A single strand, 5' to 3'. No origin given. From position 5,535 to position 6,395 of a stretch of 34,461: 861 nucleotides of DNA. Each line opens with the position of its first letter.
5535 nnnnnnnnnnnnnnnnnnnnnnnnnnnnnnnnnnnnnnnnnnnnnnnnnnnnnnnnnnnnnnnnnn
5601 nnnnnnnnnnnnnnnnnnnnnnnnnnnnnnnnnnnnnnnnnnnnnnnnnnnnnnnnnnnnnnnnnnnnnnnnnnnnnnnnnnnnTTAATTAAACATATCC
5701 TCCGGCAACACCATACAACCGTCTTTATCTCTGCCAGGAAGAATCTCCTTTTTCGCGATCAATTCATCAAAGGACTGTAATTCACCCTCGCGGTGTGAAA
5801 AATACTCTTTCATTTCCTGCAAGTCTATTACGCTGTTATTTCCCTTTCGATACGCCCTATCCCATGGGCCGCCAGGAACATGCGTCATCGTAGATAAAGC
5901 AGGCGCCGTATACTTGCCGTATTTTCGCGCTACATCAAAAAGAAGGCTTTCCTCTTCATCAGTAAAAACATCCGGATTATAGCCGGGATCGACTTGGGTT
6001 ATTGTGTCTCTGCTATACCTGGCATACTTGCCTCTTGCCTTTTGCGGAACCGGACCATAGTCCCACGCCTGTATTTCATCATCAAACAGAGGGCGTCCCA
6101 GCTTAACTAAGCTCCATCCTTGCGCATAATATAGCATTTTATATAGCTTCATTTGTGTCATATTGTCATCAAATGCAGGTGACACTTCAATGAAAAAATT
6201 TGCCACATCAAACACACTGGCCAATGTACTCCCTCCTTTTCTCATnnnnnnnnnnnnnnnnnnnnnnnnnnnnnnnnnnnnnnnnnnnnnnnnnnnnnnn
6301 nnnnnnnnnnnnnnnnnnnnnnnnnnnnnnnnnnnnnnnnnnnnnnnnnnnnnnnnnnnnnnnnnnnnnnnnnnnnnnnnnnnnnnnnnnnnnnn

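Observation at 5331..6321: Self-contained toxin-antitoxin module: Panacea-domain (DUF4065) antitoxin coupled to a MazF/PemK-like toxin, next to attP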

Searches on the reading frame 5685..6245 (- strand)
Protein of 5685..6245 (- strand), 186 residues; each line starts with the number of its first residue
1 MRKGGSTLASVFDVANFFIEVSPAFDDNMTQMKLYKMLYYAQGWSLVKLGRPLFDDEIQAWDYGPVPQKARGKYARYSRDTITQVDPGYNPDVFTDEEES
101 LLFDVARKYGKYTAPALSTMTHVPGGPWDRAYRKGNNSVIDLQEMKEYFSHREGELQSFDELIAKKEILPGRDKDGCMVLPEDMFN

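Call 3: search_protein_families(library=pfam, proteins=[window:5685-6245:-], max_evalue=1)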
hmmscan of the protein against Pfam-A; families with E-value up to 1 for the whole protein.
window:5685-6245:- (186 aa): 1 family
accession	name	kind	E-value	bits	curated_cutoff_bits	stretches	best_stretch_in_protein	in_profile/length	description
PF13274.11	SocA_Panacea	-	3.2e-19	70.3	25.7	1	34-128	1-112/113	Antitoxin SocA-like, Panacea domain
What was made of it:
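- On PanA / Panacea antitoxins (PF13274; PanAT systems): 70.3 bits against 25.7 (call 3).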

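Call 4: search_protein_families(library=ncbifam, proteins=[window:5685-6245:-], max_evalue=1)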
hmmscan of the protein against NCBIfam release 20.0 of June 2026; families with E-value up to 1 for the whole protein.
window:5685-6245:- (186 aa): 1 family
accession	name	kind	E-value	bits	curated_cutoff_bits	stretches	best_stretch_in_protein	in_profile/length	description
NF047745.1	SocA_antitoxin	equivalog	2.6e-17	63.1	190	1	14-137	6-138/176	type VI toxin-antitoxin system SocA family antitoxin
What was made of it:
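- On SocAB type VI system: NF047745 scores 63.1 bits against a cut-off of 190 (call 4).
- Closest known: SocAB. Same: It shares the Panacea/SocA domain (calls 3, 4).
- NCBIfam's SocA_antitoxin model gives a partial match, 63 bits, E = 2.6e-17 (call 4).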

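Call 5: search_protein_families(library=phrogs, proteins=[window:5685-6245:-], max_evalue=0.1)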
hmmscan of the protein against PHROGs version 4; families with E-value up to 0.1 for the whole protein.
window:5685-6245:- (186 aa): 2 families
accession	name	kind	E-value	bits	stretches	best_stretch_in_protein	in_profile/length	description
phrog_1281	-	unknown function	3.6e-43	148.5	1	10-164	9-165/195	-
phrog_10390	-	unknown function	2.3e-35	123.5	1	10-153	150-295/299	-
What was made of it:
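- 5685..6224 (-): panA: 179-aa Panacea (DUF4065) antitoxin candidate with no N-terminal DNA-binding domain. The coordinates include the TAA stop. PF13274, 70.3 bits against a cut-off of 25.7 (call 3). phrog_1281, E = 3.6e-43 (call 5).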

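Call 12: search_solved_structures(query=window:5685-6245:-, max_evalue=10, show_alignments=2)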
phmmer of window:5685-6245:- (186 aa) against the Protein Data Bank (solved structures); distinct sequences matched with E-value up to 10: 32.
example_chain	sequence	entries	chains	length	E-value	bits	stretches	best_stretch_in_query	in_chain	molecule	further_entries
3wia_A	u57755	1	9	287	0.19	14.5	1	73-138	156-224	Nitrite reductase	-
9kvl_A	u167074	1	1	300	0.2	14.5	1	73-138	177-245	Copper-containing nitrite reductase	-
9kwt_A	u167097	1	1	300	0.21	14.4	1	73-138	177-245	Copper-containing nitrite reductase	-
9kwv_A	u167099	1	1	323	0.23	14.3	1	73-138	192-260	Copper-containing nitrite reductase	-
9kwu_A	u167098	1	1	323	0.23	14.3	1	73-138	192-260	Copper-containing nitrite reductase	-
3wkp_A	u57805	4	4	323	0.23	14.3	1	73-138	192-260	Nitrite reductase | Copper-containing nitrite reductase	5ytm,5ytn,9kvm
9kws_A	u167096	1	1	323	0.24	14.2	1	73-138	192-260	Copper-containing nitrite reductase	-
3wkq_A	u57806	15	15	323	0.24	14.2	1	73-138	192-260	Nitrite reductase | Copper-containing nitrite reductase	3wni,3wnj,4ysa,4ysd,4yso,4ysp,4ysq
3wi9_A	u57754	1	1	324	0.24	14.2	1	73-138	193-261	Nitrite reductase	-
3x1n_A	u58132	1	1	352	0.27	14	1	73-138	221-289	Nitrite reductase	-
3x1f_A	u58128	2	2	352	0.28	14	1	73-138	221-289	Nitrite reductase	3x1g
3x1e_A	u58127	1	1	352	0.28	14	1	73-138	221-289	Nitrite reductase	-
3ho5_H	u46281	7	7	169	0.3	13.9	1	71-125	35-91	Sonic hedgehog protein | Sonic hedgehog protein N-product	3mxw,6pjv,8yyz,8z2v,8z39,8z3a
6e1h_C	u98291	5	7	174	0.32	13.8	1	71-125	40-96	Sonic hedgehog protein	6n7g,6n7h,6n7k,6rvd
3m1n_A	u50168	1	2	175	0.32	13.8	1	71-125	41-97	Sonic hedgehog protein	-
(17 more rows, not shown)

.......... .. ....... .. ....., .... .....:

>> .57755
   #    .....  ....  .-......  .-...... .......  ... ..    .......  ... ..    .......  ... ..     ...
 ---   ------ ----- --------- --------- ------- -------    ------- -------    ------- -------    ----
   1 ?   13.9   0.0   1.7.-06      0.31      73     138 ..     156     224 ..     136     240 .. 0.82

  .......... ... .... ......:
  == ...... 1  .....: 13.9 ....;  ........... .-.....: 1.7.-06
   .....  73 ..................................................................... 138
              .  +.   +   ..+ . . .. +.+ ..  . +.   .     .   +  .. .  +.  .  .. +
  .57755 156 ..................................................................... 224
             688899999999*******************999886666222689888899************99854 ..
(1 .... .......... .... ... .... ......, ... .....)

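Call 17: find_homologous_proteins(query=window:5685-6224:-, max_evalue=0.001)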
Query window:5685-6224:- (179 aa): 32 proteins with E <= 0.001 among 62 candidates.
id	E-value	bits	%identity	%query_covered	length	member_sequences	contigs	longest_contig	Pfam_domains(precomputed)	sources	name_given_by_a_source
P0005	1.1e-117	408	99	100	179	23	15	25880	PF13274.12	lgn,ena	-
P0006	1.3e-38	150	45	98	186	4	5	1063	PF13274.12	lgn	-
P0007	9.5e-38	148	42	98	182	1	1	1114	PF13274.12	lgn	-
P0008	5.3e-37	145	45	88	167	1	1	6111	PF13274.12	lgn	-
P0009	5.9e-37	145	43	99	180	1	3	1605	PF13274.12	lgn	-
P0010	3.5e-36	143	47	83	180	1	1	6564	PF13274.12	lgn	-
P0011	6.2e-35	138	41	98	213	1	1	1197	PF13274.12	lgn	-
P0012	7.3e-35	138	47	83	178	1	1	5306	PF13274.12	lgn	-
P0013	2.7e-34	136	46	83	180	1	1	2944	PF13274.12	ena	-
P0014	4.1e-34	136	42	91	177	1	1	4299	PF13274.12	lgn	-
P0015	5.5e-33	132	47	78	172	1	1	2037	PF13274.12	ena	-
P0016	1.3e-32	131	45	70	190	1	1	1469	PF13274.12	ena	-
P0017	1.7e-32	130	45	83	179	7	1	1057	PF13274.12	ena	-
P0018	4.0e-32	129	40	98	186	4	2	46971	PF13274.12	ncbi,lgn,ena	-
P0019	5.1e-32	129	42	98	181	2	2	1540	PF13274.12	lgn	-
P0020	1.9e-31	127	42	93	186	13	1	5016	PF13274.12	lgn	-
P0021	2.2e-31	127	41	98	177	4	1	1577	PF13274.12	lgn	-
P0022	4.4e-27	113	46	79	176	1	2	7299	PF13274.12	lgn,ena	-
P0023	3.6e-26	110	41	78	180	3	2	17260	PF13274.12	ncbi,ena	-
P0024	2.5e-19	88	35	88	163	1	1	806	PF13274.12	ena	-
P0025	9.4e-19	86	38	79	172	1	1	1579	PF13274.12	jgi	-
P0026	1.9e-18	85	34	88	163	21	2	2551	PF13274.12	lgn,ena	-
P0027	4.2e-18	84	36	79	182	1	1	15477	PF13274.12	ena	-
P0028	4.7e-18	83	34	88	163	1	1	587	PF13274.12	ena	-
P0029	2.8e-17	81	34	79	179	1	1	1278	PF13274.12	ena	-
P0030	1.0e-16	79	43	68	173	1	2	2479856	PF13274.12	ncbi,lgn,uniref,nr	ncbi:Panacea domain-containing protein [Rothia terrae]|uniref:DUF4065 domain-containing protein n=1 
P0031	4.9e-16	77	36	77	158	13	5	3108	PF13274.12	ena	-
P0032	8.9e-15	73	30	78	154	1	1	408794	PF13274.12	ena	-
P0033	1.8e-14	72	36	64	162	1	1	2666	PF13274.12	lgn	-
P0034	5.7e-12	64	33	77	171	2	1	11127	PF13274.12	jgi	jgi:uncharacterized phage-associated protein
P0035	2.2e-7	49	35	66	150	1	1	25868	PF13274.12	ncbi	ncbi:unnamed protein product [Sphagnum balticum]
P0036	2.5e-5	42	27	66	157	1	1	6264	PF13274.12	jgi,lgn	-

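Call 19: find_encoding_contigs(protein=P0018, flank=3000, max_places=3)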
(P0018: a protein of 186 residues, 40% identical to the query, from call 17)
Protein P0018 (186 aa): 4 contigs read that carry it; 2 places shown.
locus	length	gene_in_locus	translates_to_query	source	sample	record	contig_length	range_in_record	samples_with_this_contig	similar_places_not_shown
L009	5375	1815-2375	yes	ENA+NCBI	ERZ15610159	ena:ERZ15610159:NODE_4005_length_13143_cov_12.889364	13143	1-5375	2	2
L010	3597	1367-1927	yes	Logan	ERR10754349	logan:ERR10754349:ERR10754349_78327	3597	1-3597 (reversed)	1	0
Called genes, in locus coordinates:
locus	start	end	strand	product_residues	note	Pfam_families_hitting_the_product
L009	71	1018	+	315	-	-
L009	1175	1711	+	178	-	PF02525:Flavodoxin_2, PF03358:FMN_red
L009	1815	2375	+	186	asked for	PF13274:SocA_Panacea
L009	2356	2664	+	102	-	PF02452:PemK_toxin (weak)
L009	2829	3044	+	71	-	PF05979:DUF896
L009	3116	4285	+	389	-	PF00266:Aminotran_5, PF01053:Cys_Met_Meta_PP (weak), PF01212:Beta_elim_lyase, PF01041:DegT_DnrJ_EryC1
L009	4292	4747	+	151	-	PF01592:NifU_N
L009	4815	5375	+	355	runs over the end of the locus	PF02540:NAD_synthase (weak), PF03054:tRNA_Me_trans, PF06508:QueC (weak), PF20259:tRNA_Me_trans_M, PF20258:tRNA_Me_trans_C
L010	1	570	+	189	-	?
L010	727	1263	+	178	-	PF02525:Flavodoxin_2, PF03358:FMN_red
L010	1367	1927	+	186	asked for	PF13274:SocA_Panacea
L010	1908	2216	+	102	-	PF02452:PemK_toxin (weak)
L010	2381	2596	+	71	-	PF05979:DUF896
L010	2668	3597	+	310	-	?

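Call 20: find_encoding_contigs(protein=P0023, flank=2500, max_places=2)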
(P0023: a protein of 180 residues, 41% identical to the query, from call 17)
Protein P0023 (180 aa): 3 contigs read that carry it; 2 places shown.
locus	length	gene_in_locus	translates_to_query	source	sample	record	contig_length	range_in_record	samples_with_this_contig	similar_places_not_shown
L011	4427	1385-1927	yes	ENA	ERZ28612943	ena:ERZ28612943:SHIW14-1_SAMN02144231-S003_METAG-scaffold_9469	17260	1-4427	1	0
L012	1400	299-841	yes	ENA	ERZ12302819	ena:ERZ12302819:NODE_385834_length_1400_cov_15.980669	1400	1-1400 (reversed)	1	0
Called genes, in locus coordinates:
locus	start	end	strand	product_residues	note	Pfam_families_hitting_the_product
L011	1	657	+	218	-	?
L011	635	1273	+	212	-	PF01381:HTH_3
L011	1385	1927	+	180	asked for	PF13274:SocA_Panacea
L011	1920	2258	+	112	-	PF02452:PemK_toxin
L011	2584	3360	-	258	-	PF01695:IstB_IS21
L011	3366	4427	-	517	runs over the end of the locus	PF22483:Mu-transpos_C_2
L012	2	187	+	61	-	?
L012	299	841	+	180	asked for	PF13274:SocA_Panacea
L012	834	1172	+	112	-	PF02452:PemK_toxin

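Call 21: find_encoding_contigs(protein=P0022, flank=2500, max_places=2)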
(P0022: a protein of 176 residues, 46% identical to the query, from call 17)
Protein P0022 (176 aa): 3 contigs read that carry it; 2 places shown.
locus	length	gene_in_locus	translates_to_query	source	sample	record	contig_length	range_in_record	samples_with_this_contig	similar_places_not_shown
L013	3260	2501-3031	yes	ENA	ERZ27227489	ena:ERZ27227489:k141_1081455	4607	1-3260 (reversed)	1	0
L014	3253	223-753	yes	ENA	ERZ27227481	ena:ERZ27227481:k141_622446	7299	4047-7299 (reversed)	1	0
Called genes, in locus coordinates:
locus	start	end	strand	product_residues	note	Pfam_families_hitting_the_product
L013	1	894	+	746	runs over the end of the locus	?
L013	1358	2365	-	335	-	PF00589:Phage_integrase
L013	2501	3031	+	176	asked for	PF13274:SocA_Panacea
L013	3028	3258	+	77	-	?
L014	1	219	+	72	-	?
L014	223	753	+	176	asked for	PF13274:SocA_Panacea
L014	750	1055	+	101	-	-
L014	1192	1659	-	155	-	-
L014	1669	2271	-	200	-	PF01381:HTH_3, PF12844:HTH_19, PF13560:HTH_31 (weak), PF00717:Peptidase_S24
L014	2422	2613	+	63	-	PF07022:Phage_CI_repr (weak), PF12844:HTH_19, PF13443:HTH_26, PF13560:HTH_31, PF01381:HTH_3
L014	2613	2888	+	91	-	-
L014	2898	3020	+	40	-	-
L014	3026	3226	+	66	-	-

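Call 22: find_encoding_contigs(protein=P0010, flank=2500, max_places=2)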
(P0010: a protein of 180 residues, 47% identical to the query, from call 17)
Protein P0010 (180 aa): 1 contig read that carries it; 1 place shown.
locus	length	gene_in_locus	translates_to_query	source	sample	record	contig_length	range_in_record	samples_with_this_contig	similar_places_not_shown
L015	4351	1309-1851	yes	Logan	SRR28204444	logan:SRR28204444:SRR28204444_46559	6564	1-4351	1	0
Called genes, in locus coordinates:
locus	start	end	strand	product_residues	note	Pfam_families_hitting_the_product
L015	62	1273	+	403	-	PF28597:T2SSF_N, PF00482:T2SSF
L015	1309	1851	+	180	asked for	PF13274:SocA_Panacea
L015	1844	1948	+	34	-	-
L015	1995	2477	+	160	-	-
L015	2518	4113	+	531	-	PF09820:AAA-ATPase_like, PF08011:PDDEXK_9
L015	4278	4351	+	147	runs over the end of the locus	PF07963:N_methyl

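Call 31: find_related_loci(query=A1, collection=genome_contigs, flank=2500)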
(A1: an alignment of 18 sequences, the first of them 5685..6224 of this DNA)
Query A1 (179 aa) in genome_contigs; peptide patterns used: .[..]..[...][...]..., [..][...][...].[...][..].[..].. (x = any residue, [..] = any of these).
600 stretches matched a pattern (row limit reached: there are more); 595 encode a relative of the query (tblastn E <= 1e-3); the best 80 are kept; 80 distinct loci.
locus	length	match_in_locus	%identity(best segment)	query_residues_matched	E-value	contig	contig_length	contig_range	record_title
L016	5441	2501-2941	44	6-153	1e-38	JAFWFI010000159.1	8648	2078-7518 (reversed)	MAG: Bacillota bacterium isolate RGIG5688 Sheep_Duodenum.Co__c746696, whole genome shotgun sequence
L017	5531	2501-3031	41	1-176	4e-38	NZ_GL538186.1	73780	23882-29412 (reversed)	Megasphaera micronuciformis F0359 Scfld16, whole genome shotgun sequence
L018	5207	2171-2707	38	1-178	4e-37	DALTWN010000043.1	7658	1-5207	MAG TPA_asm: Methanocorpusculum sp. isolate HAC007.1 NODE_6309_length_7658_cov_7.59056, whole genome shotgun sequence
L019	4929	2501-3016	39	7-177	3e-37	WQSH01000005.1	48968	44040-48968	MAG: Oscillospiraceae bacterium isolate Co191P1bin82 JGI24694J35173_10000277, whole genome shotgun sequence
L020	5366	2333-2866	43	1-176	4e-36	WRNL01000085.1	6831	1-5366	MAG: Methanomassiliicoccaceae archaeon isolate Th196P4bin4 JGI24702J35022_10006357, whole genome shotgun sequence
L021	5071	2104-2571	40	3-155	4e-36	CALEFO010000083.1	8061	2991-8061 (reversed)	MAG TPA_asm: uncultured Lachnospiraceae bacterium isolate SRR1747024_bin.25_CONCOCT_v1.1_MAG genome assembly, contig: ER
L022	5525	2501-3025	39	1-174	1e-33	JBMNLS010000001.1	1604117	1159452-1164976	MAG: Christensenellales bacterium isolate SBF912LR0HQ0176 contig_27394, whole genome shotgun sequence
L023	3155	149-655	39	7-176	1e-33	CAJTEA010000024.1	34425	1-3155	Oscillospiraceae bacterium isolate B83_8_IP_BP genome assembly, contig: MGBC000135.24, whole genome shotgun sequence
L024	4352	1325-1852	36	1-176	5e-33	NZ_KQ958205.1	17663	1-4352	Megasphaera sp. MJR8396C Scaffold431, whole genome shotgun sequence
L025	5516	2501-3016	37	5-176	1e-31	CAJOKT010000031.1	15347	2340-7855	uncultured Peptostreptococcaceae bacterium isolate Reindeer_1_mag_186 genome assembly, contig: scaffold_3745, whole geno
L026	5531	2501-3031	37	3-176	5e-31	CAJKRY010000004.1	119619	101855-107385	TPA_asm: uncultured Methanomassiliicoccus sp. isolate ERR1305901-bin.41 genome assembly, contig: NODE_212_length_119619_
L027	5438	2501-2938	40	1-144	2e-30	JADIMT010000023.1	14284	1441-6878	MAG: Candidatus Ornithospirochaeta stercoripullorum isolate 7293 E1M07__C68155_L14284_SRR9113726, whole genome shotgun s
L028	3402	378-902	32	1-176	4e-30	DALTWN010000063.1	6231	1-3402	MAG TPA_asm: Methanocorpusculum sp. isolate HAC007.1 NODE_8409_length_6231_cov_7.61318, whole genome shotgun sequence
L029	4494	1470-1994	33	1-176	1e-29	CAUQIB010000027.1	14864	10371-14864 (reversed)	MAG TPA_asm: uncultured Veillonella sp. isolate ERR9968909_bin.3_MetaWRAP_v1.3_MAG genome assembly, contig: ERZ21615880.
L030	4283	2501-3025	33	1-176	2e-29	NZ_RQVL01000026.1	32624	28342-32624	Veillonella sp. VA139 contig_0026, whole genome shotgun sequence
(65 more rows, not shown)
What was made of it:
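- Tried and rejected: I searched with the PanA alignment instead (call 31).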

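Call 45: predict_structure(alignment_id=A4)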
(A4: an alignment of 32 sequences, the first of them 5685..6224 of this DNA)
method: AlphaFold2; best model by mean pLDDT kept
length: 179 residues; sequences in the alignment: 32
mean_pLDDT: 91.7   pTM: 0.85
mean pLDDT of the five models: 91.7, 91.0, 90.8, 90.8, 90.7
residues with pLDDT >= 90: 143; 70-90: 18; 50-70: 17; < 50: 1
segments of 3 or more residues with pLDDT < 50: none
pLDDT, mean of each block of 10 residues (from residue 1): 96 91 96 98 98 97 96 94 96 97 95 97 97 98 93 82 66 61
secondary structure, 60 per line:
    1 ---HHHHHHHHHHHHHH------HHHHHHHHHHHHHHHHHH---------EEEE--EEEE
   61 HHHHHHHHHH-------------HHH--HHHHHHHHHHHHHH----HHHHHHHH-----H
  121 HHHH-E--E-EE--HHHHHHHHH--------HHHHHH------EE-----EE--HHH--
elements in order: H4-17 H24-41 E51-54 E57-60 H61-70 H89-102 H107-114 H120-124 H135-143 H152-157
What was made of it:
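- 5685..6224 (-): AlphaFold model with mean pLDDT 91.7 (call 45).
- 5688..5786 (-): C-terminal tail of PanA, residues about 147-179: .................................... It is the proposed toxin-specific neutralising element. pLDDT falls from over 93 to 82, 66 and 61 across the tail (call 45).
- Checked: The AlphaFold model is confident to about residue 150 (call 45).
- The tail has low model confidence next to a confident core (call 45).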

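Call 59: search_dna_similar(query=window:5685-6224:-, collection=phages, mode=protein, max_rows=25, max_evalue=0.00001)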
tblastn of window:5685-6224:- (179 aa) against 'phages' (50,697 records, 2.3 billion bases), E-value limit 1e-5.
Records with a match: 162; places in all: 167; records where one place covers at least 80% of the query: 11.
Best place of each record, by identity: <60% 162.
By first word of the organism name: Paenibacillus 26; Bacteriophage 21; Pseudomonas 20; Stx2a-converting 19; Escherichia 8; Burkholderia 6; Staphylococcus 6; Streptococcus 5; Clostridium 5; Bordetella 5; and 23 more.
By host as written in the record: - 27; Pseudomonas aeruginosa 18; Paenibacillus larvae 18; Helicobacter cinaedi 12; Paenibacillus larvae ATCC 9545 7; Bordetella avium 5; Listeria monocytogenes 4; Riemerella anatipestifer 3; and 56 more.
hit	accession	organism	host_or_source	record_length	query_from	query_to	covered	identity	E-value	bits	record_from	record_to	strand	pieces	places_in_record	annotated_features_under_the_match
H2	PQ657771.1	Escherichia phage EC.P3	Escherichia coli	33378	1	142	79%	38.1%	2e-18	87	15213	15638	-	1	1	hypothetical protein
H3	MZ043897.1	Escherichia phage E212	Escherichia coli K88 cvcc83902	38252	1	142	79%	38.1%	2e-18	87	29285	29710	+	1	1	hypothetical protein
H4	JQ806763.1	Salmonella phage vB_SemP_Emek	Salmonella serovar Haardt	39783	1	145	81%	36.1%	6e-17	83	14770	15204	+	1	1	hypothetical protein (x2)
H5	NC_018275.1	Salmonella phage vB_SemP_Emek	Salmonella serovar Haardt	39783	1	145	81%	36.1%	6e-17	83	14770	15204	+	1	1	DUF4065 domain-containing protein | hypothetical protein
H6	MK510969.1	Pseudomonas phage vB_Pae_CF60a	Pseudomonas aeruginosa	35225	1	142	79%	36.6%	8e-17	82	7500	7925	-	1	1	hypothetical protein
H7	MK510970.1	Pseudomonas phage vB_Pae_CF67a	Pseudomonas aeruginosa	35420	1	142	79%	36.6%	8e-17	82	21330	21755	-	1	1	hypothetical protein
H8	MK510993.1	Pseudomonas phage vB_Pae_BR201a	Pseudomonas aeruginosa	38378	1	142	79%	36.6%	8e-17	82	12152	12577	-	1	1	hypothetical protein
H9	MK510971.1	Pseudomonas phage vB_Pae_CF79a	Pseudomonas aeruginosa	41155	1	142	79%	36.6%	8e-17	82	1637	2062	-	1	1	hypothetical protein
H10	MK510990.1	Pseudomonas phage vB_Pae_BR133a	Pseudomonas aeruginosa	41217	1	142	79%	36.6%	8e-17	82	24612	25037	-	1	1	hypothetical protein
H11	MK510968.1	Pseudomonas phage vB_Pae_CF55b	Pseudomonas aeruginosa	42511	1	142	79%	36.6%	8e-17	82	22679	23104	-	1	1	hypothetical protein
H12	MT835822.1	Bacteriophage sp.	human fecal samples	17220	1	143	80%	36.0%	4e-15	78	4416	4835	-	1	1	record has no annotation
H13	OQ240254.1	Latilactobacillus phage TMW 1.706 P2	Latilactobacillus curvatus TMW 1.706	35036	20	142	69%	38.2%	2e-10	64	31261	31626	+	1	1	Cro/CI family transcriptional regulator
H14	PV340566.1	Escherichia phage PhiR47_1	Escherichia coli ECOR13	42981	1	142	79%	32.6%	4e-18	86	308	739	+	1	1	PanA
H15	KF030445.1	Escherichia phage 1720a-02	Escherichia coli strain O174:H21 ...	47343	1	142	79%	32.6%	4e-18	86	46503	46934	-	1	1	none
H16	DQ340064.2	Geobacillus phage GBSV1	Geobacillus sp. 6k51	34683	3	133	73%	35.1%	2e-15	78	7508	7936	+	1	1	GepA protein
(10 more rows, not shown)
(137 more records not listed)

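Call 69: search_protein_families(library=padloc, proteins=[window:5685-6224:-], max_evalue=0.01)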
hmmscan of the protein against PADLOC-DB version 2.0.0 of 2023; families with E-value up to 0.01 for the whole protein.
window:5685-6224:- (179 aa): 0 families

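Call 79: fold_search(model_id=the predicted structure, library=pdb)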
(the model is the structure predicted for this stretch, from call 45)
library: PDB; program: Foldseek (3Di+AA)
matches with E <= 10: 49; with E <= 0.001: 0
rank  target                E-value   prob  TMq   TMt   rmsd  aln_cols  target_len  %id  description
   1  7yk3_B                1.1e-01  0.69  0.38  0.36  11.0       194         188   12  Crystal structure of DarTG toxin-antitoxin complex from Mycobacterium tuberculosis (released 2023-05-31)
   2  2a2a_B                1.4e+00  0.04  0.15  0.10  14.4       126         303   12  High-resolution crystallographic analysis of the autoinhibited conformation of a human death-associated protein kinase (released 2006-10-17)
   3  2a2a_A                1.8e+00  0.03  0.15  0.11  14.6       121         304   12  High-resolution crystallographic analysis of the autoinhibited conformation of a human death-associated protein kinase (released 2006-10-17)
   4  2a27_A                2.0e+00  0.03  0.17  0.12  13.8       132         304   14  Human DRP-1 kinase, W305S S308A D40 mutant, crystal form with 8 monomers in the asymmetric unit (released 2006-10-10)
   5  1wmk_E                2.0e+00  0.02  0.16  0.10  16.4       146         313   13  Human death-associated kinase DRP-1, mutant S308D d40 (released 2006-01-31)
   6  4b4l                  2.2e+00  0.02  0.13  0.10  13.7       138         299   13  CRYSTAL STRUCTURE OF AN ARD DAP-KINASE 1 MUTANT (released 2013-08-21)
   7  8bd3_A                2.2e+00  0.01  0.14  0.09  20.3       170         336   15  Cryo-EM structure of the Photosystem II - LHCII supercomplex from Chlorella ohadi (released 2023-08-09)
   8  2x0g_A                2.5e+00  0.02  0.15  0.10  18.4       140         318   13  X-RAY STRUCTURE OF A DAP-KINASE CALMODULIN COMPLEX (released 2010-01-26)
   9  2w4k                  2.7e+00  0.02  0.14  0.10  14.3       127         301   12  X-ray structure of a DAP-Kinase 2-302 (released 2009-12-22)
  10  3epx_A                3.0e+00  0.06  0.21  0.13  13.1       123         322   11  Crystal structure of Trypanosoma vivax nucleoside hydrolase in complex with the inhibitor (2R,3R,4S)-2-(hydroxymethyl) (released 2009-03-24)
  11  1wmk_A                3.0e+00  0.02  0.16  0.11  14.9       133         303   13  Human death-associated kinase DRP-1, mutant S308D d40 (released 2006-01-31)
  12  3e0z_C                3.2e+00  0.03  0.17  0.24  12.1       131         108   15  Crystal structure of a putative imidazole glycerol phosphate synthase homolog (eubrec_1070) from eubacterium rectale a (released 2008-08-12)
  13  2cke_A                3.3e+00  0.02  0.15  0.11  13.6       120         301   11  Human death-associated DRP-1 kinase in complex with inhibitor (released 2007-05-15)
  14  6fhb                  3.3e+00  0.02  0.14  0.10  14.3       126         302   11  Death-associated Protein Kinase 1 (DAPK1) catalytic and auto-regulatory domains with S289A and S308E mutations (released 2019-01-30)
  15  1wmk_H                3.5e+00  0.02  0.16  0.11  14.9       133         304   13  Human death-associated kinase DRP-1, mutant S308D d40 (released 2006-01-31)
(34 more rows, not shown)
